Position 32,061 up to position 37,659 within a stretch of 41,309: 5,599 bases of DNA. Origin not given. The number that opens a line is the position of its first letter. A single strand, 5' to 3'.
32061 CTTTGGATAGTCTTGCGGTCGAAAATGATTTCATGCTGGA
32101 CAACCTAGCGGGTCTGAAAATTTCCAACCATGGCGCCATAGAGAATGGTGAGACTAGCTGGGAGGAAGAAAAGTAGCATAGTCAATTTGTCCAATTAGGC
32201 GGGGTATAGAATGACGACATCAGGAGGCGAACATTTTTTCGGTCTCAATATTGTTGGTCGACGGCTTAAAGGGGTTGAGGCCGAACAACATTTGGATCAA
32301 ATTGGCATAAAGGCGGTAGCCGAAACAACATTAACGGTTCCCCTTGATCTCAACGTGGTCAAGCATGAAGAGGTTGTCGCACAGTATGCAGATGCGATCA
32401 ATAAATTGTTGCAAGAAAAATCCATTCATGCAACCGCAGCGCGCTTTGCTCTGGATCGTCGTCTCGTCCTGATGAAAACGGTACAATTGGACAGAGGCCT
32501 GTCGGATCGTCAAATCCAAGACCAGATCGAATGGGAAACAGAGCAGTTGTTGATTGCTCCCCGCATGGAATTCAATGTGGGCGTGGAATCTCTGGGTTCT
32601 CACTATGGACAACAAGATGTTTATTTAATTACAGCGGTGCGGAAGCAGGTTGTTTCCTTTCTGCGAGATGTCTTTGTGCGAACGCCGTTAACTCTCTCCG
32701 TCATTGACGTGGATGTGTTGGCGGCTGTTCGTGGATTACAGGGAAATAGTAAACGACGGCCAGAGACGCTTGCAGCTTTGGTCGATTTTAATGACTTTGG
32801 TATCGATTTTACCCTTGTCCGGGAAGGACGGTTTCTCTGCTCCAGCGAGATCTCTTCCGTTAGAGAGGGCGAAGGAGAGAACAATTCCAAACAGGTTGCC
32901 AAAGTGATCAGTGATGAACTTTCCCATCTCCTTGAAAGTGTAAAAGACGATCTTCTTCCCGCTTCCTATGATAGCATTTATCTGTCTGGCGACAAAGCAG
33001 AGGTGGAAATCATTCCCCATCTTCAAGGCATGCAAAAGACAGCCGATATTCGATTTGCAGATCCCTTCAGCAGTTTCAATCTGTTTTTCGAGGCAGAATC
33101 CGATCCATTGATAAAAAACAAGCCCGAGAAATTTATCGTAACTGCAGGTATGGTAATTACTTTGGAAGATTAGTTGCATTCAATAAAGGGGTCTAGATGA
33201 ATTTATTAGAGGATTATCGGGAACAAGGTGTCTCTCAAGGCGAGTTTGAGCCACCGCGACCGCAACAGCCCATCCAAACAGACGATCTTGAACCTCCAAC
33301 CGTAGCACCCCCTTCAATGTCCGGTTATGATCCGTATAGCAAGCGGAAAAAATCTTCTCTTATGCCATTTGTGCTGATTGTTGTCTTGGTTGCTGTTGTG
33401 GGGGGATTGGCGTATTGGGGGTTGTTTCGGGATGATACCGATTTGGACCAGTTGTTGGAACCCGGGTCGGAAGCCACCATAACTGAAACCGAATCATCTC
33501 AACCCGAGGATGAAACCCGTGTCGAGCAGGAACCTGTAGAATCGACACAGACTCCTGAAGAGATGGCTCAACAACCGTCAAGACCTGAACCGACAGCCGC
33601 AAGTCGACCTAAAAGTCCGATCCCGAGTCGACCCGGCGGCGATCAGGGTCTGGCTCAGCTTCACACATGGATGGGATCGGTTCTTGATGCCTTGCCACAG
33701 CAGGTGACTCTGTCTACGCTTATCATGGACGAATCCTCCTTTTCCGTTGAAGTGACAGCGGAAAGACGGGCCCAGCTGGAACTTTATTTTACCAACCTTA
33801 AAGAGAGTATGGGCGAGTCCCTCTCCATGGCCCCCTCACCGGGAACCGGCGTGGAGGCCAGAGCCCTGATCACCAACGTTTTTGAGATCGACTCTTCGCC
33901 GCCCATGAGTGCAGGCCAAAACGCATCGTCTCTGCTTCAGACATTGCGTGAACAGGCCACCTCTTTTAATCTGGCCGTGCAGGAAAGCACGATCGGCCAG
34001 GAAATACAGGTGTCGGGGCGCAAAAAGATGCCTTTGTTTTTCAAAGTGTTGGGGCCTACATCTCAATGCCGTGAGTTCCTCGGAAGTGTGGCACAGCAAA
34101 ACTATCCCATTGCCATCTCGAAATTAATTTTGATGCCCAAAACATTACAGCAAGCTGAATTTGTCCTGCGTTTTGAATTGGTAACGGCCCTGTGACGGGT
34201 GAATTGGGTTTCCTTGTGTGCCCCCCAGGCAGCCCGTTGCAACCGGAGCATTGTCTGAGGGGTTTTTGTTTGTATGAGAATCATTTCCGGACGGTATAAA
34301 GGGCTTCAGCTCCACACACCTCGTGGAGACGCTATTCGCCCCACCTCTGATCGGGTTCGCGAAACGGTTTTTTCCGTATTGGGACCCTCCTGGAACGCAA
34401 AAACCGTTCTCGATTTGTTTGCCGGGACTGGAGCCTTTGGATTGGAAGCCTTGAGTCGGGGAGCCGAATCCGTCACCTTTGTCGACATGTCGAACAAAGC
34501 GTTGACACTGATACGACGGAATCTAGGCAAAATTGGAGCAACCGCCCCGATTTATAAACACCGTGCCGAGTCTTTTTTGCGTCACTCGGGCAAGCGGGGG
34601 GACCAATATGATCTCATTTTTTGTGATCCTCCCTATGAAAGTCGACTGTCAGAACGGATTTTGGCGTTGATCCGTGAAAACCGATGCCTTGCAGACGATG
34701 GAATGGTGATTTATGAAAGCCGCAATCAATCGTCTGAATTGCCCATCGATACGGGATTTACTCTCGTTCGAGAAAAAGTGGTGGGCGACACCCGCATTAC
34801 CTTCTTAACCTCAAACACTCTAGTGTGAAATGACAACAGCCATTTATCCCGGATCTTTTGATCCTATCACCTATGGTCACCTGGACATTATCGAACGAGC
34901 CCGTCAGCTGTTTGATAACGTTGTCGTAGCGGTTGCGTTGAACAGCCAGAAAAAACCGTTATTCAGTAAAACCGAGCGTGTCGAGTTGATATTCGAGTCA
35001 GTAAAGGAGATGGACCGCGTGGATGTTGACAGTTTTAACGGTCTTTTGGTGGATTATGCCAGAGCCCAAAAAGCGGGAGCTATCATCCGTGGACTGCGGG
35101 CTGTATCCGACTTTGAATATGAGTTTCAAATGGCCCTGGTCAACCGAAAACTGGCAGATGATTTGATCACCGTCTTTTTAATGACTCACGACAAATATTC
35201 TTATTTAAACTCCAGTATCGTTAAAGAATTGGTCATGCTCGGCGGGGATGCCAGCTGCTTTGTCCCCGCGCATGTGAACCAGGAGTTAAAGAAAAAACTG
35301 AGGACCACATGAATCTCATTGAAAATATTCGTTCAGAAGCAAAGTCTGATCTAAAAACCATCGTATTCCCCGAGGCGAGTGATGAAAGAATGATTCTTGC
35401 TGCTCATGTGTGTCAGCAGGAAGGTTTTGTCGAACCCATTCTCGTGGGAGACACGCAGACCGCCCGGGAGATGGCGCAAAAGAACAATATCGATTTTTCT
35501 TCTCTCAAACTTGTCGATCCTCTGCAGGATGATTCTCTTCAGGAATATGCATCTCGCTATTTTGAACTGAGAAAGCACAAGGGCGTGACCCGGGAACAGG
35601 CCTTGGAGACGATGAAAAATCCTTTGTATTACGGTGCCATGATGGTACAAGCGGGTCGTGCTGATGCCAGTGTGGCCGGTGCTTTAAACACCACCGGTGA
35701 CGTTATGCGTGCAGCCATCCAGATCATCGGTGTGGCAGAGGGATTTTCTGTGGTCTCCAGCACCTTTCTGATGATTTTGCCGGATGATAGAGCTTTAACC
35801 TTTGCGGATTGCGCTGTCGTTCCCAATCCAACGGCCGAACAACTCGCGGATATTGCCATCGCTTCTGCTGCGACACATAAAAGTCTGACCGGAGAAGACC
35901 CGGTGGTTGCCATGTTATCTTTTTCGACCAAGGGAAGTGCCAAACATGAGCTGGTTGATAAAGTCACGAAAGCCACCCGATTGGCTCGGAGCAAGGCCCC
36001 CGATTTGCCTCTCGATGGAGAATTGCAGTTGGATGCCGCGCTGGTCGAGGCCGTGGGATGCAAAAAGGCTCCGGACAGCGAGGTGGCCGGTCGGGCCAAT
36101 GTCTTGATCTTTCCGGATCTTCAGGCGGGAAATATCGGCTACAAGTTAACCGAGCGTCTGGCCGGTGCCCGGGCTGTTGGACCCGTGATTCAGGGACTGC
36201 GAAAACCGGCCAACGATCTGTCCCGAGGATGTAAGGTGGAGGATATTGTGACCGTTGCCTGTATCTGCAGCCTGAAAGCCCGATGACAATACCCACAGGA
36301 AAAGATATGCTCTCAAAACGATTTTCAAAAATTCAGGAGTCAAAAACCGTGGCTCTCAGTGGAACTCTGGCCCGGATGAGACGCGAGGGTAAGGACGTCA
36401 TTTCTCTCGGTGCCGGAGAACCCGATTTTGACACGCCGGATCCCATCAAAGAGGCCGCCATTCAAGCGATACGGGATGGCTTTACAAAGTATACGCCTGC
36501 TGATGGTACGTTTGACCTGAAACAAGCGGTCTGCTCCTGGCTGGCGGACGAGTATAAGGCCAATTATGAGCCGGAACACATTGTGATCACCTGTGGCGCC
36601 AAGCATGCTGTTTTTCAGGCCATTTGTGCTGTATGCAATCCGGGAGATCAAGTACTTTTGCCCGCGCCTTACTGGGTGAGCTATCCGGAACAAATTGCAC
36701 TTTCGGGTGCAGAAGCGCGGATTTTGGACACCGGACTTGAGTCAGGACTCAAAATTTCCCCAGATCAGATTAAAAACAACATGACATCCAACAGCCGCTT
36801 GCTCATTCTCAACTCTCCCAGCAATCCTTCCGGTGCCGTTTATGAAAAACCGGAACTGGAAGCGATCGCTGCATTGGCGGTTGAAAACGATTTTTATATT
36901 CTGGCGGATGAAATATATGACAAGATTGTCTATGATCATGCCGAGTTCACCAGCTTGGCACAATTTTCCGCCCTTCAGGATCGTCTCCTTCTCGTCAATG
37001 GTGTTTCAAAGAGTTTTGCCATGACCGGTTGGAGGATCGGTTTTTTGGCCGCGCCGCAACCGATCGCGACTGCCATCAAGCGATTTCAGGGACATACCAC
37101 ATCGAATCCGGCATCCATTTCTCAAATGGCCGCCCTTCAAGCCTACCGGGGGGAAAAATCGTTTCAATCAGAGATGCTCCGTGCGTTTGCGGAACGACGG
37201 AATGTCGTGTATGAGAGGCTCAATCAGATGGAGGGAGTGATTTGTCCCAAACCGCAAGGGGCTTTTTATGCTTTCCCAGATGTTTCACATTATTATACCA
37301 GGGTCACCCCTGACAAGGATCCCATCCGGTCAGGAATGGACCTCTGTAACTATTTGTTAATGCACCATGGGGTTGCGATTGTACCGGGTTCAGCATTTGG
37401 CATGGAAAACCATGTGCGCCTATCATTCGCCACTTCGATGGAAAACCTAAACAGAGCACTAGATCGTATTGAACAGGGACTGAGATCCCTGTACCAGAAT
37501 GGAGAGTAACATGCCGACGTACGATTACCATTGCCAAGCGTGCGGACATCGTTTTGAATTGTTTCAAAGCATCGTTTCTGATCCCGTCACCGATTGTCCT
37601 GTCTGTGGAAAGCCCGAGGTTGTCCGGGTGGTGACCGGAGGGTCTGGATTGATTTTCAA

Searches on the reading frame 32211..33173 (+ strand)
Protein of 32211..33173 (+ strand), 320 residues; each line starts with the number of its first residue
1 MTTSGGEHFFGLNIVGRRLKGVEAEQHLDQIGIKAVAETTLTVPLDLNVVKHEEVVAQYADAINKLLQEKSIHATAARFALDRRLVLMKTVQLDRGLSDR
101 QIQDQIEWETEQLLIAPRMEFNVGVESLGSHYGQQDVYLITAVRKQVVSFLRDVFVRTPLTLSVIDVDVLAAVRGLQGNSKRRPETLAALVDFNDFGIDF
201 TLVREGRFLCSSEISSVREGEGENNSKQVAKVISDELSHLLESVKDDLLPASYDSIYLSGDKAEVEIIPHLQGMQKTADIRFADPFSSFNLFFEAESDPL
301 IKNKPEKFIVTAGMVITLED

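Call 7: search_protein_families(library=pfam, proteins=[window:32211-33173:+], max_evalue=0.00001)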
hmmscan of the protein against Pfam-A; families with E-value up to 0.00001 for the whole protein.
window:32211-33173:+ (320 aa): 1 family
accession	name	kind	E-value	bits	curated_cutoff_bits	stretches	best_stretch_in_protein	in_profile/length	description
PF11104.14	PilM_2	-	9.8e-13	48.2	27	1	12-192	2-186/340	Type IV pilus assembly protein PilM;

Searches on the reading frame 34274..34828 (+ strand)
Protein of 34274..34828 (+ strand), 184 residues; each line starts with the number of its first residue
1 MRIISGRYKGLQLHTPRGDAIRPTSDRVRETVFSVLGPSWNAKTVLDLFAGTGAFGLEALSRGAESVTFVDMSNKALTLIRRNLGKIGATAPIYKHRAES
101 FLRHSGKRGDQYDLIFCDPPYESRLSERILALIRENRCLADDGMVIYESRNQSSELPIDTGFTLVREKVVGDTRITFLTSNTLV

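Call 7: search_protein_families(library=pfam, proteins=[window:34274-34828:+], max_evalue=0.00001)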
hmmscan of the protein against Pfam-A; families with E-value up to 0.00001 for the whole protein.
window:34274-34828:+ (184 aa): 5 families
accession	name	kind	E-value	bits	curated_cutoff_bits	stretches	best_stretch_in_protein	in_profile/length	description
PF03602.21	Cons_hypoth95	-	1.1e-51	175.6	24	1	1-178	1-181/182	Conserved hypothetical protein 95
PF05175.20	MTS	-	3.3e-08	33.8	23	1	41-126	31-113/170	Methyltransferase small domain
PF13649.12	Methyltransf_25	-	1.4e-06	29.4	27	1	45-122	1-75/97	Methyltransferase domain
PF02086.21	MethyltransfD12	-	1.6e-06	28.5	22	0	41-80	20-58/253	D12 class N6 adenine-specific DNA methyltransferase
PF13847.12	Methyltransf_31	-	4.1e-06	27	27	1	42-157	4-119/145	Methyltransferase domain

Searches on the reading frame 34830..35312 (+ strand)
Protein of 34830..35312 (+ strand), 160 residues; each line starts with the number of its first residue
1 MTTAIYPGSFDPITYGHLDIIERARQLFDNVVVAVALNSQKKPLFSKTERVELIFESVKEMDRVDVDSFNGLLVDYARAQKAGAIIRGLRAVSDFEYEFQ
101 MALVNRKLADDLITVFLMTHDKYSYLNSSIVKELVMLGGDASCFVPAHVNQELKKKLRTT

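Call 7: search_protein_families(library=pfam, proteins=[window:34830-35312:+], max_evalue=0.00001)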
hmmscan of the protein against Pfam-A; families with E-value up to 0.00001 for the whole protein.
window:34830-35312:+ (160 aa): 2 families
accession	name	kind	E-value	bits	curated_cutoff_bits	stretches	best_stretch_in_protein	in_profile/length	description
PF01467.32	CTP_transf_like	-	8.4e-28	97.7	21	1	5-133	1-132/133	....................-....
PF08218.17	Citrate_ly_lig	-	2e-06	28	20.9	0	11-112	9-106/182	Citrate lyase ligase C-terminal domain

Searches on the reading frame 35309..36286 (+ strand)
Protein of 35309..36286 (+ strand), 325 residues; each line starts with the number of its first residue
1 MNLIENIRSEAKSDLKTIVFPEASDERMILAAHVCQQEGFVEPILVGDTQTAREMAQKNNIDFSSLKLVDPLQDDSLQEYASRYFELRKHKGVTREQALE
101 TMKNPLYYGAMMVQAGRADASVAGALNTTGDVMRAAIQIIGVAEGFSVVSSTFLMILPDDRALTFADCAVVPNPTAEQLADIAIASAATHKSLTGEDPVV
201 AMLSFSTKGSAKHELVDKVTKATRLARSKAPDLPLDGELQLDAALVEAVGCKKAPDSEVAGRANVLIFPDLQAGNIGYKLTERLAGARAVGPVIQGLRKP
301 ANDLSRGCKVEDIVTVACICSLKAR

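Call 7: search_protein_families(library=pfam, proteins=[window:35309-36286:+], max_evalue=0.00001)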
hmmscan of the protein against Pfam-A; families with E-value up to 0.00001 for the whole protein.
window:35309-36286:+ (325 aa): 1 family
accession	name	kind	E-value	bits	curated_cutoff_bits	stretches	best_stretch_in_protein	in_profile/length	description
PF01515.24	PTA_PTB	-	3e-124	415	24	1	3-319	2-317/319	Phosphate acetyl/butaryl transferase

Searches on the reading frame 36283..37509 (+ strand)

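Call 7: search_protein_families(library=pfam, proteins=[window:36283-37509:+], max_evalue=0.00001)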
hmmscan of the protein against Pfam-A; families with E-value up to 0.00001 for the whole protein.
window:36283-37509:+ (408 aa): 1 family
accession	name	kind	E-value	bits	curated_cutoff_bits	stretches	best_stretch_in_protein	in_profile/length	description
PF00155.27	Aminotran_1_2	-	2.7e-73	247.7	19.7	1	37-396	1-361/361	Aminotransferase class I and II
